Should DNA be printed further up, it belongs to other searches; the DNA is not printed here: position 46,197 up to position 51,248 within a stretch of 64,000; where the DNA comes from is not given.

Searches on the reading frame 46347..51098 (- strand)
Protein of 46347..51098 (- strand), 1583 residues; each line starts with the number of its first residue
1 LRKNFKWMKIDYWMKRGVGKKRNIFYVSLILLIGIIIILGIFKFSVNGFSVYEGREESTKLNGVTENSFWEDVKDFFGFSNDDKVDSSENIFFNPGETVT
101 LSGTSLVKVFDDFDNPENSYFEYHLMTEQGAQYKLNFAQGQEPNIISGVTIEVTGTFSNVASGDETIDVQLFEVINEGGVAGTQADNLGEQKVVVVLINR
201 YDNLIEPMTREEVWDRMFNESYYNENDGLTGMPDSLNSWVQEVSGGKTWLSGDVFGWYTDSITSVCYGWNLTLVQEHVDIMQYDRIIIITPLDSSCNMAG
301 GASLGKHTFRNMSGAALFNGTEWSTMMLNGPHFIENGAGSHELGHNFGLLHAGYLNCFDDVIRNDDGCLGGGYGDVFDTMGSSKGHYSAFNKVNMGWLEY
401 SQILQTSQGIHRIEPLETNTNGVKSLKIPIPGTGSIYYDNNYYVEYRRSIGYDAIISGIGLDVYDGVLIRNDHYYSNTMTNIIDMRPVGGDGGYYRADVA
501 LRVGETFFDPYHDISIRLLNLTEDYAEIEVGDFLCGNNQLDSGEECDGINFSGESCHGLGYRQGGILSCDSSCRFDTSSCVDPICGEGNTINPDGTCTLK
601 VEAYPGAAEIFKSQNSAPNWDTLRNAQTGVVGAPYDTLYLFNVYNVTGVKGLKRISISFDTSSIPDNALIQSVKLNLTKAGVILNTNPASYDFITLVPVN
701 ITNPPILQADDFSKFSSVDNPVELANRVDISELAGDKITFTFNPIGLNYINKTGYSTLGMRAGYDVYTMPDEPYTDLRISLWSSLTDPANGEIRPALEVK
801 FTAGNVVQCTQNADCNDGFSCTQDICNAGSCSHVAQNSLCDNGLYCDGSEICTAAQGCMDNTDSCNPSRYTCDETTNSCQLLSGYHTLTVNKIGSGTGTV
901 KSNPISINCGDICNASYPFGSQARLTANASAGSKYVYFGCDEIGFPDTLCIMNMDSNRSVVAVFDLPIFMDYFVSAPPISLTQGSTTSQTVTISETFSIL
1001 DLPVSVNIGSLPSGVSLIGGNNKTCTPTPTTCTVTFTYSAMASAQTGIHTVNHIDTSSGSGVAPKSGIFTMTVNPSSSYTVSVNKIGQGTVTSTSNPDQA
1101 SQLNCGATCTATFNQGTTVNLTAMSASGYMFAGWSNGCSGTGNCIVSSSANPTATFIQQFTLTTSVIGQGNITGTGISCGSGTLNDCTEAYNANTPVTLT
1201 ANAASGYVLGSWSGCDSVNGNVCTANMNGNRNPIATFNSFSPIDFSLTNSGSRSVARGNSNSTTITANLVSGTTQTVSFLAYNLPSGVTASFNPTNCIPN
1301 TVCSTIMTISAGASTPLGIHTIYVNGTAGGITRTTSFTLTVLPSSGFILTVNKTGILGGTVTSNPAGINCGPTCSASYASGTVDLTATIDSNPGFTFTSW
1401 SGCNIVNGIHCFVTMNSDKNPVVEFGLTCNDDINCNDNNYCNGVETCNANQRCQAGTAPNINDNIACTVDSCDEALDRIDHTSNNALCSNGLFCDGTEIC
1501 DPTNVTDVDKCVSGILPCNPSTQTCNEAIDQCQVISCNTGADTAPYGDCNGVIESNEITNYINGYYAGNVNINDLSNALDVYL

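Call 8: search_protein_families(library=pfam, proteins=[window:46347-51098:-], max_evalue=0.001)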
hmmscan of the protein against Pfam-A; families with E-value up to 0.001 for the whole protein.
window:46347-51098:- (1583 aa): 1 family
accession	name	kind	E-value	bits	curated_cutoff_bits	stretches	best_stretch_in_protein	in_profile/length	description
PF18998.6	Flg_new_2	-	2.7e-17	62.9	23.6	2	1180-1238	9-70/73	Divergent InlB B-repeat domain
